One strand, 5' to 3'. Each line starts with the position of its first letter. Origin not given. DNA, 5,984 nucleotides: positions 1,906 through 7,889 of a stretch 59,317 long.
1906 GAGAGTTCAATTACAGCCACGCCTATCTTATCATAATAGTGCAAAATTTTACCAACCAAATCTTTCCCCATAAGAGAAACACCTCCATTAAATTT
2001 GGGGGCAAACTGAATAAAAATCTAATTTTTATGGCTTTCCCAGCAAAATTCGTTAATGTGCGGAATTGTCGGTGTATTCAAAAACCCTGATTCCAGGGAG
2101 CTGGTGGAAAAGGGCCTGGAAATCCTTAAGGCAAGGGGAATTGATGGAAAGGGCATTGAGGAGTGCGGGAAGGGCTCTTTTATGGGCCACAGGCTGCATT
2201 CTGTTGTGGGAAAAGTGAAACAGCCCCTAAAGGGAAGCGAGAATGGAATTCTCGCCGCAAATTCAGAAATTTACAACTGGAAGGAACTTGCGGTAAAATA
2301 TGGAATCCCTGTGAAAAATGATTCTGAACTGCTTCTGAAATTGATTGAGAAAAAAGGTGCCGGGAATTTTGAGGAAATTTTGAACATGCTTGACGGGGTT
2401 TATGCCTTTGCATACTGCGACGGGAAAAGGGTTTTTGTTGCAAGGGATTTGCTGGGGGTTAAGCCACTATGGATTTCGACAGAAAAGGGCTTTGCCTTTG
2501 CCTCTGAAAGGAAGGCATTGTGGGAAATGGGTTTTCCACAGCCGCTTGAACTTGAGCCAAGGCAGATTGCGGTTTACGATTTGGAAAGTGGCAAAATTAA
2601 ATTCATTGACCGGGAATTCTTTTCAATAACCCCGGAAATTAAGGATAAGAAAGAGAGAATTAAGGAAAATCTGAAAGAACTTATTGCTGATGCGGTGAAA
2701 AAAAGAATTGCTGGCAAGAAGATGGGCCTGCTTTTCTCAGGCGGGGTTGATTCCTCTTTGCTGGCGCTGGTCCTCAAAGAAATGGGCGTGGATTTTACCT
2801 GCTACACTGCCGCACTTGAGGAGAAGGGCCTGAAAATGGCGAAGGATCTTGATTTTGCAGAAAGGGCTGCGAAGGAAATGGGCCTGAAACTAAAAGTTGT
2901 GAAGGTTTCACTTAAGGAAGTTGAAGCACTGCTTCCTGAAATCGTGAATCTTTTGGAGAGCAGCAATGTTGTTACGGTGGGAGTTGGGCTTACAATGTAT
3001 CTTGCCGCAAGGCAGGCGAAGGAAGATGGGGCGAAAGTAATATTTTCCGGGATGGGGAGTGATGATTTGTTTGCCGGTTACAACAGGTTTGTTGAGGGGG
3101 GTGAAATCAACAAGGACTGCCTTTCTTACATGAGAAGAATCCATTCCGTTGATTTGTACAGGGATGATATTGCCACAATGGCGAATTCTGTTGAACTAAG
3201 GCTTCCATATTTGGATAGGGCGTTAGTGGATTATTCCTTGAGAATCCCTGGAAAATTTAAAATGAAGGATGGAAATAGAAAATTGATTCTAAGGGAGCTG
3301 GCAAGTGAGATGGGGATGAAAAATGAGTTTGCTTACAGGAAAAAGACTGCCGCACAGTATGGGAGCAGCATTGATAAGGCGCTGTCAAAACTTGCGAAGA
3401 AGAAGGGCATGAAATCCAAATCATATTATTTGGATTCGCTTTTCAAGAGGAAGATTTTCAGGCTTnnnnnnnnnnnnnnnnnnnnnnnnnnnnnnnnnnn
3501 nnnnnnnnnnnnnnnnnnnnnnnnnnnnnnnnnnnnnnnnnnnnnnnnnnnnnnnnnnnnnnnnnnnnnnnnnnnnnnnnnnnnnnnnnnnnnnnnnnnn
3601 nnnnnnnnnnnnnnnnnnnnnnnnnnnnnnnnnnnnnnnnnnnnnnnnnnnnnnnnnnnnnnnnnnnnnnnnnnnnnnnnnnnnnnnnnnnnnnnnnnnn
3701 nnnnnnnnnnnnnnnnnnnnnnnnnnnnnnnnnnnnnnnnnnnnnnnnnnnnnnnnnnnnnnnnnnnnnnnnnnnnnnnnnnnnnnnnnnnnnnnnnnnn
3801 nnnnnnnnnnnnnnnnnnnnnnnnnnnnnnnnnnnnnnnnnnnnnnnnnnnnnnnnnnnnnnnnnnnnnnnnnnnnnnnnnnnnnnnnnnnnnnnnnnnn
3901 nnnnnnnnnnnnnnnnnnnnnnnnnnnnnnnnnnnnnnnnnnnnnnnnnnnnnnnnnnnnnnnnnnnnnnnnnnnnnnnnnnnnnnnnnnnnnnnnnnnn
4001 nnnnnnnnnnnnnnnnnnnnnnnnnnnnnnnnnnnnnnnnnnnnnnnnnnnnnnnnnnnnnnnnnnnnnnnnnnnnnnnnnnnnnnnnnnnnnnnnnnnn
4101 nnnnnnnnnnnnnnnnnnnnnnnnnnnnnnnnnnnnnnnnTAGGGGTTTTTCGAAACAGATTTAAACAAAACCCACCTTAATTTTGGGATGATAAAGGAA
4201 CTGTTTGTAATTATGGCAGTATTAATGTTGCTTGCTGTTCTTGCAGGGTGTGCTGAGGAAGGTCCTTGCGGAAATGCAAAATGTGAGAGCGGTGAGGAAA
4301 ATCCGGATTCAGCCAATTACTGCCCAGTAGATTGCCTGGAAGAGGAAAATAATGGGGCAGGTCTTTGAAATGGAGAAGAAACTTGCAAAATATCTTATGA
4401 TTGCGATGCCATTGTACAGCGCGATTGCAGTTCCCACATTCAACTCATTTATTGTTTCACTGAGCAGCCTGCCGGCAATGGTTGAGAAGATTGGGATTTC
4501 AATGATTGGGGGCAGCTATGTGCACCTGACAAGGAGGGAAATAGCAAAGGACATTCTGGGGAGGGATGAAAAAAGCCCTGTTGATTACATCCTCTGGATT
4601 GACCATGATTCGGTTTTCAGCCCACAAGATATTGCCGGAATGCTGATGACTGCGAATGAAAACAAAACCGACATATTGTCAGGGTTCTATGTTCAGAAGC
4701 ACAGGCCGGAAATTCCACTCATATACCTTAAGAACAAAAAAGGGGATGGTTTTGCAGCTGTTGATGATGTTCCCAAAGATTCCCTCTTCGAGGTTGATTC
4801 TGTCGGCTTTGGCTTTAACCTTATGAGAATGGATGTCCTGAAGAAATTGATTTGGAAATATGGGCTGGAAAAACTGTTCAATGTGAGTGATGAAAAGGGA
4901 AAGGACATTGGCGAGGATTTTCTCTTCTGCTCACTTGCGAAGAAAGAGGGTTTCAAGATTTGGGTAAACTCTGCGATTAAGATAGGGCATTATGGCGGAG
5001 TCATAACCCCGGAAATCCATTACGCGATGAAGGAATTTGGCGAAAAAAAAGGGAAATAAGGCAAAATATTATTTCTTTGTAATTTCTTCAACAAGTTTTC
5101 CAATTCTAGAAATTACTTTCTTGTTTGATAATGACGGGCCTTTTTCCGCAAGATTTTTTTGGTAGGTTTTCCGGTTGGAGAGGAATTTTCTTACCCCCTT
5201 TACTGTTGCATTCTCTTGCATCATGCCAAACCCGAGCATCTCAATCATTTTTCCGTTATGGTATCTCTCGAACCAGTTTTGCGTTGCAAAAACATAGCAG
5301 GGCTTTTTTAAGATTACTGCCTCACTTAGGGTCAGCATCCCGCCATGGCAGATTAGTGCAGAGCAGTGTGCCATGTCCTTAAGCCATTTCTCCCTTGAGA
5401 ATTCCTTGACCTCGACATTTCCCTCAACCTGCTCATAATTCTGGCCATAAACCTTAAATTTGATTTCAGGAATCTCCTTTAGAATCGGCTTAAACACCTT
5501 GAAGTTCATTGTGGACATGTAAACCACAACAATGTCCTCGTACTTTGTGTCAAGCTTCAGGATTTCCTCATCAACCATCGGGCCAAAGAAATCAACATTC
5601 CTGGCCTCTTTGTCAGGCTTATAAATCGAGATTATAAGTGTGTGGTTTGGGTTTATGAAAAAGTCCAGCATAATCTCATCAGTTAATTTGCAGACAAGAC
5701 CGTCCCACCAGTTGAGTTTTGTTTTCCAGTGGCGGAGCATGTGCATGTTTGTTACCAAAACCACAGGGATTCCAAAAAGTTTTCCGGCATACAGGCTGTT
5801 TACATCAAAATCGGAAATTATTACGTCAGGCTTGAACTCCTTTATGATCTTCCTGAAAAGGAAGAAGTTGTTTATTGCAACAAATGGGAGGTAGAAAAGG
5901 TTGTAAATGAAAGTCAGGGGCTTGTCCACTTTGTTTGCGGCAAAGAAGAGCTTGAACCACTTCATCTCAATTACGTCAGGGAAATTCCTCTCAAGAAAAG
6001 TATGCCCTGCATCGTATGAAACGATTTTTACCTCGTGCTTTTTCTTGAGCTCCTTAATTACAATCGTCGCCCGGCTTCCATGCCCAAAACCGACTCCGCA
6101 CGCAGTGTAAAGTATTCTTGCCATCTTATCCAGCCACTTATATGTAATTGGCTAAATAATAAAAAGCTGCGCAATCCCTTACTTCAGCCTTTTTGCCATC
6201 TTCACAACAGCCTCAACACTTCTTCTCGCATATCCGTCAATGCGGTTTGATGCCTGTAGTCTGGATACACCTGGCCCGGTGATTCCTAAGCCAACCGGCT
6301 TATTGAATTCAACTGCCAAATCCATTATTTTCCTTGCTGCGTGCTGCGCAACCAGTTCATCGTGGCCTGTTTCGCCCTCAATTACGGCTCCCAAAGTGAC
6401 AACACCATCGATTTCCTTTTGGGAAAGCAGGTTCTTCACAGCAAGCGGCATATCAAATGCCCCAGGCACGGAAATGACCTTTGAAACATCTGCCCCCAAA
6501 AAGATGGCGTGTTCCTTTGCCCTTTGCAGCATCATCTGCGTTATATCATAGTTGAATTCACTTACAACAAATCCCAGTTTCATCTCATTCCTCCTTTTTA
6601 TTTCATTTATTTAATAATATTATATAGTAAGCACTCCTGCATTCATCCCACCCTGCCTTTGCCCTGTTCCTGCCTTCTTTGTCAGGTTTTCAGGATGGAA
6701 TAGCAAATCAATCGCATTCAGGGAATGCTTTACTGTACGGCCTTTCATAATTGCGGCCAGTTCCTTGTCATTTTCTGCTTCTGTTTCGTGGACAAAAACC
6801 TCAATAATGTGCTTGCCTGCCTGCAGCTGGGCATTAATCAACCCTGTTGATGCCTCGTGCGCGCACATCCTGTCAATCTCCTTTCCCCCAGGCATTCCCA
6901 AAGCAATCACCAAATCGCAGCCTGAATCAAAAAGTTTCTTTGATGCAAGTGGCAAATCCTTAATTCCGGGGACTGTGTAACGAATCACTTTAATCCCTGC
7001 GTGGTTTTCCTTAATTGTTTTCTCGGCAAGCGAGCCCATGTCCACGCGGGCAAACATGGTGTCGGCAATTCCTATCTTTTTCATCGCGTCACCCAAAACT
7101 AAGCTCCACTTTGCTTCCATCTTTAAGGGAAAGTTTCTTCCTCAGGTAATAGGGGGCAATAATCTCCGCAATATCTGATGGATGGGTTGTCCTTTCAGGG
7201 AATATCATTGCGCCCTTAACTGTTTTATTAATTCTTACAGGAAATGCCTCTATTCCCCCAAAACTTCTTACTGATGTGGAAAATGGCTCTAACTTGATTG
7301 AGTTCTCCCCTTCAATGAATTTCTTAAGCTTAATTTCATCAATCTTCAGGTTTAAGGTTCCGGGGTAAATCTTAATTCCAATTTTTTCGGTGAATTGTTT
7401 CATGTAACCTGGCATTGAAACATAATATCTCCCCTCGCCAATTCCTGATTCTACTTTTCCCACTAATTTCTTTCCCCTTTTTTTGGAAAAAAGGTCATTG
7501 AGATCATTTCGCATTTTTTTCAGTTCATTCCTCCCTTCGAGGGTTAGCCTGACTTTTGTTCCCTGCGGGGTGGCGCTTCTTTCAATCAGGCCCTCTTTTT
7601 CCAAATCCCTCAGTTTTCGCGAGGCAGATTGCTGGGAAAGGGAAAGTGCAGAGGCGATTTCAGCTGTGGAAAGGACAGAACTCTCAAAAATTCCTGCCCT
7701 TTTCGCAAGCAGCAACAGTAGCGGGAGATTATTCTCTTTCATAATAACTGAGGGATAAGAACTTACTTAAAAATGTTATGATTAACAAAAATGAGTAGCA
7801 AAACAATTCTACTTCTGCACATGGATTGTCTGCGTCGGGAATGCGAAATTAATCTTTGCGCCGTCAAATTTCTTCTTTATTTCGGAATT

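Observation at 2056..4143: Gene fusion of an AsnB-type glutamine amidotransferase/adenylating enzyme with a Dph6-type diphthine-ammonia ligase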

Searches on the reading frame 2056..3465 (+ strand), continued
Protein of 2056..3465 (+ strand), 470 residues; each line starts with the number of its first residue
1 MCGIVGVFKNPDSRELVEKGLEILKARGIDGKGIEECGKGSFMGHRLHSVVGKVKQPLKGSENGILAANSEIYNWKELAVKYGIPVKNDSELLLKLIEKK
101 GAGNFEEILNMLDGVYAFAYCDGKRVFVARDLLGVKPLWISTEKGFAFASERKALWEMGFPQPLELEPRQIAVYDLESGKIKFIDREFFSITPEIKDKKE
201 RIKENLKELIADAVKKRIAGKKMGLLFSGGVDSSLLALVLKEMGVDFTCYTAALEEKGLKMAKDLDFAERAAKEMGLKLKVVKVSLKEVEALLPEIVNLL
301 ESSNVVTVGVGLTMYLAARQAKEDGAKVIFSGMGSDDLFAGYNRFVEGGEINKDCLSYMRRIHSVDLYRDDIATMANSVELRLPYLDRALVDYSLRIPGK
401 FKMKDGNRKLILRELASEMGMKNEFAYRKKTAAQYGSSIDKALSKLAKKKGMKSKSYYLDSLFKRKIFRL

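Call 68: list_cluster_members(proteins=[P0144, P0147, P0154, P0163, P0178, P0187, P0176, P0209, P0213, P0223])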
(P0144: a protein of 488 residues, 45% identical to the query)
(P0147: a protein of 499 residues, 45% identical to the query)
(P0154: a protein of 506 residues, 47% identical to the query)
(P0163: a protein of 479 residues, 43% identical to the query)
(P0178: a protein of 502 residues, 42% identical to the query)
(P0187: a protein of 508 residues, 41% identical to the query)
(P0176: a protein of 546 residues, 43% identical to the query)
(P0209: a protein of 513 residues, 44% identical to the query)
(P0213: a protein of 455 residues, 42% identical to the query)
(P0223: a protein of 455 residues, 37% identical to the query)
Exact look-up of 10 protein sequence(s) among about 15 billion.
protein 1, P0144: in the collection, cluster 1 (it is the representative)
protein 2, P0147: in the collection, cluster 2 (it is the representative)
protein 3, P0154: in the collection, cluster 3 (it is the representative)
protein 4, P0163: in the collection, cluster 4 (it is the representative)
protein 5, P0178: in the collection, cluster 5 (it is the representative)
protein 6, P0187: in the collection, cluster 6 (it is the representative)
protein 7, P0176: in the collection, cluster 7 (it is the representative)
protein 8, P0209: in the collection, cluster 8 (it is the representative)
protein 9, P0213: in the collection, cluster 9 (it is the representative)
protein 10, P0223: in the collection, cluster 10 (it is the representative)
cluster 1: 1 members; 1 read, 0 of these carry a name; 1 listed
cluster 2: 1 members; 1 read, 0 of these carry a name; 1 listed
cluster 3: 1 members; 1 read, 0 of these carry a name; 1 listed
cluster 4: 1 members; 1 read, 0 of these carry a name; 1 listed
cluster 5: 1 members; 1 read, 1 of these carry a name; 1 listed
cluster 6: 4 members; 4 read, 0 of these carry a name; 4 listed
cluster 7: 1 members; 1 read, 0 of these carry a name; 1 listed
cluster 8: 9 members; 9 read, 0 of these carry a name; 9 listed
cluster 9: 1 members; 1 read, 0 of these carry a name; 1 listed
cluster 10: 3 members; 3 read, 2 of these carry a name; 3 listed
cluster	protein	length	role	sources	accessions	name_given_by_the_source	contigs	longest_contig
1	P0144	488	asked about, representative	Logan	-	-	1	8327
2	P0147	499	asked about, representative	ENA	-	-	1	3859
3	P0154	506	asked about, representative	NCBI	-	-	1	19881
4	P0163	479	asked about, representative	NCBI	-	-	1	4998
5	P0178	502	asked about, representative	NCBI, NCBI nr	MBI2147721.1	asparagine synthetase B [Candidatus Woesearchaeota archaeon]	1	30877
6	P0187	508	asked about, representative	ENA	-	-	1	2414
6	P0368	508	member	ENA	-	-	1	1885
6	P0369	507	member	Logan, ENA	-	-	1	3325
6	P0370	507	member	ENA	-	-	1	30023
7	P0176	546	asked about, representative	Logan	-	-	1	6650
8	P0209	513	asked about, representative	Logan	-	-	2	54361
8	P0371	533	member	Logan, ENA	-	-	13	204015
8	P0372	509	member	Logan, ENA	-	-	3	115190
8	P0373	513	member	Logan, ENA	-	-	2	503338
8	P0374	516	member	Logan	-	-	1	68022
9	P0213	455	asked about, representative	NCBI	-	-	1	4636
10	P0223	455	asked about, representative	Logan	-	-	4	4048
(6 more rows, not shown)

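Call 69: find_encoding_contigs(protein=P0178, flank=8000, max_places=1)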
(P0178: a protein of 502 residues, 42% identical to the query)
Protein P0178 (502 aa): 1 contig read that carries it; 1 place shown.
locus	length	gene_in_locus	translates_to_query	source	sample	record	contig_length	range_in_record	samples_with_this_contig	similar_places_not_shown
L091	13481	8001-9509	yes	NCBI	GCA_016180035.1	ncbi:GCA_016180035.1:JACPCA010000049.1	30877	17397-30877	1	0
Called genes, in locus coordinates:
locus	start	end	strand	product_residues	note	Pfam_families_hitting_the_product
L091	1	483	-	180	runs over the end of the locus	PF00406:ADK (faint), PF02224:Cytidylate_kin (weak), PF13189:Cytidylate_kin2, PF13207:AAA_17, PF13238:AAA_18, PF13671:AAA_33 (faint), PF01202:SKI (faint), PF02224:Cytidylate_kin (weak)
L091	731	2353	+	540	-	PF00118:Cpn60_TCP1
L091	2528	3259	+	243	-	-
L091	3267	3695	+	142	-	-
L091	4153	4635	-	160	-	PF00583:Acetyltransf_1, PF13673:Acetyltransf_10, PF13508:Acetyltransf_7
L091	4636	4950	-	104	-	-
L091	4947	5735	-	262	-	-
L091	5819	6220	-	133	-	-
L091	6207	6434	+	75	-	-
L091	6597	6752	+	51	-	-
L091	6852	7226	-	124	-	-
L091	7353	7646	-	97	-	-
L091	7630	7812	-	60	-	-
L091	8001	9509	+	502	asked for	PF13522:GATase_6, PF13537:GATase_7, PF00733:Asn_synthase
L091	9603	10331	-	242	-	PF07021:MetW (faint), PF13489:Methyltransf_23 (weak), PF05175:MTS (weak), PF13847:Methyltransf_31, PF08241:Methyltransf_11, PF08242:Methyltransf_12 (weak), PF13649:Methyltransf_25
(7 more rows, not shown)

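Call 70: find_encoding_contigs(protein=P0154, flank=8000, max_places=1)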
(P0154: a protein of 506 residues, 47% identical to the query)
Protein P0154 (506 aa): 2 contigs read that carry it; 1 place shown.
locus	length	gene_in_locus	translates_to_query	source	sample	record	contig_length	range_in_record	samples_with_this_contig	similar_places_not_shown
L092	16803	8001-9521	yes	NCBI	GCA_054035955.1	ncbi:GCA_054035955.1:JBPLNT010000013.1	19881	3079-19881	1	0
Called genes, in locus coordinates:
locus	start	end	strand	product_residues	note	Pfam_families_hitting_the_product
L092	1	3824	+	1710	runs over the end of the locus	-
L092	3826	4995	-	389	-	-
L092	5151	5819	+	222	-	-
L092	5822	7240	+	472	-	-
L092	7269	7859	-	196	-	PF09335:VTT_dom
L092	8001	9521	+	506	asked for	PF12481:DUF3700 (faint), PF13522:GATase_6, PF13537:GATase_7, PF00733:Asn_synthase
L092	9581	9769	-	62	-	PF01599:Ribosomal_S27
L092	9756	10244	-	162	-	PF03946:Ribosomal_L11_N, PF00298:Ribosomal_L11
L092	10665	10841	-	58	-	-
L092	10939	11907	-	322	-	PF01841:Transglut_core (weak)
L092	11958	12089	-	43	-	-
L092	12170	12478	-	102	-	-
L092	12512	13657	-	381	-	PF00589:Phage_integrase (weak)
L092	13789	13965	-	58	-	-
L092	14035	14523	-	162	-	-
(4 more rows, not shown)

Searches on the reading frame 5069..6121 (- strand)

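Call 19: search_protein_families(library=pfam, proteins=[window:5069-6121:-], max_evalue=0.001)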
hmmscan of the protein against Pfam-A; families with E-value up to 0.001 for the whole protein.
window:5069-6121:- (350 aa): 2 families
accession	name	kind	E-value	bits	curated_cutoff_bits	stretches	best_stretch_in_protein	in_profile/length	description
PF13528.12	Glyco_trans_1_3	-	4.9e-56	190.7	25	1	1-315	1-319/322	Glycosyl transferase family 1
PF13439.12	Glyco_transf_4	-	1.5e-05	25.5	28.5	1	21-139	11-126/170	Glycosyltransferase Family 4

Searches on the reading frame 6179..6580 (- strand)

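Call 19: search_protein_families(library=pfam, proteins=[window:6179-6580:-], max_evalue=0.001)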
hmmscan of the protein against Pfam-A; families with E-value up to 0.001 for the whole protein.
window:6179-6580:- (133 aa): 1 family
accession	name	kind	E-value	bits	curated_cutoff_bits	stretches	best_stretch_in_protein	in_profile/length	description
PF00885.24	DMRL_synthase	-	6.5e-37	127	26.7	1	1-132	3-138/139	6,7-dimethyl-8-ribityllumazine synthase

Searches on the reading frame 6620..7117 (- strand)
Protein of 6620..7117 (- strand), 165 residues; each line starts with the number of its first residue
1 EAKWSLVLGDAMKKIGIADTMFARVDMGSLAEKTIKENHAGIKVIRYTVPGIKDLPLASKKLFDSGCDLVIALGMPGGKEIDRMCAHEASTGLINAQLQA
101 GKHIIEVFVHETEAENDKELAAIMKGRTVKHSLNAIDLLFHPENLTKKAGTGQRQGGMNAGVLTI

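Call 19: search_protein_families(library=pfam, proteins=[window:6620-7117:-], max_evalue=0.001)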
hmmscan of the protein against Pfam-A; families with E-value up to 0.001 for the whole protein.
window:6620-7117:- (165 aa): 1 family
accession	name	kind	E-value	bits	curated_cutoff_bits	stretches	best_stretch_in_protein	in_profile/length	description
PF00885.24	DMRL_synthase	-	1.1e-13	51.7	26.7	1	14-128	3-126/139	6,7-dimethyl-8-ribityllumazine synthase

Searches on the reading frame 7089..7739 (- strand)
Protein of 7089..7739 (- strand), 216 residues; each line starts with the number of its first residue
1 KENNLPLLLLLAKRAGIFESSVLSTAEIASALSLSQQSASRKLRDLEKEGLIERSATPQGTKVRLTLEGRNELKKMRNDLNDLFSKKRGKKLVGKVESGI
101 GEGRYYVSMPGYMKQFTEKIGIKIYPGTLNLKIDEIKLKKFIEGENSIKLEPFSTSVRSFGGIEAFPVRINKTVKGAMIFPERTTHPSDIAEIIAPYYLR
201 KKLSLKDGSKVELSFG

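Call 19: search_protein_families(library=pfam, proteins=[window:7089-7739:-], max_evalue=0.001)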
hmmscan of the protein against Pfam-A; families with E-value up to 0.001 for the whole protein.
window:7089-7739:- (216 aa): 9 families
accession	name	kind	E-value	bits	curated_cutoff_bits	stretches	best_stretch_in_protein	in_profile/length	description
PF01982.22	CTP-dep_RFKase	-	1.7e-36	125.3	25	1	96-213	1-119/121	Domain of unknown function DUF120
PF01047.28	MarR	-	1.4e-07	31.7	24.6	1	23-59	18-54/59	MarR family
PF13545.12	HTH_Crp_2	-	3.4e-07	30.6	27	1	8-55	7-56/70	Crp-like helix-turn-helix domain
PF12802.13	MarR_2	-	4.8e-07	30.3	27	1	21-58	20-56/61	MarR family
PF13412.12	HTH_24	-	7.2e-05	22.7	21.9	1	23-53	18-48/48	Winged helix-turn-helix DNA-binding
PF25213.1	HVO_A0261_N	-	8.2e-05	22.9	35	1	21-76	23-74/86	HVO_A0261 N-terminal domain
PF04703.18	FaeA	-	0.00011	22.9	20.7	1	24-61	17-54/62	FaeA-like protein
PF12840.13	HTH_20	-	0.00033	21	27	1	23-53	19-49/51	Helix-turn-helix domain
PF01022.26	HTH_5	-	0.00055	20.2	22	0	21-53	14-46/47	Bacterial regulatory protein, arsR family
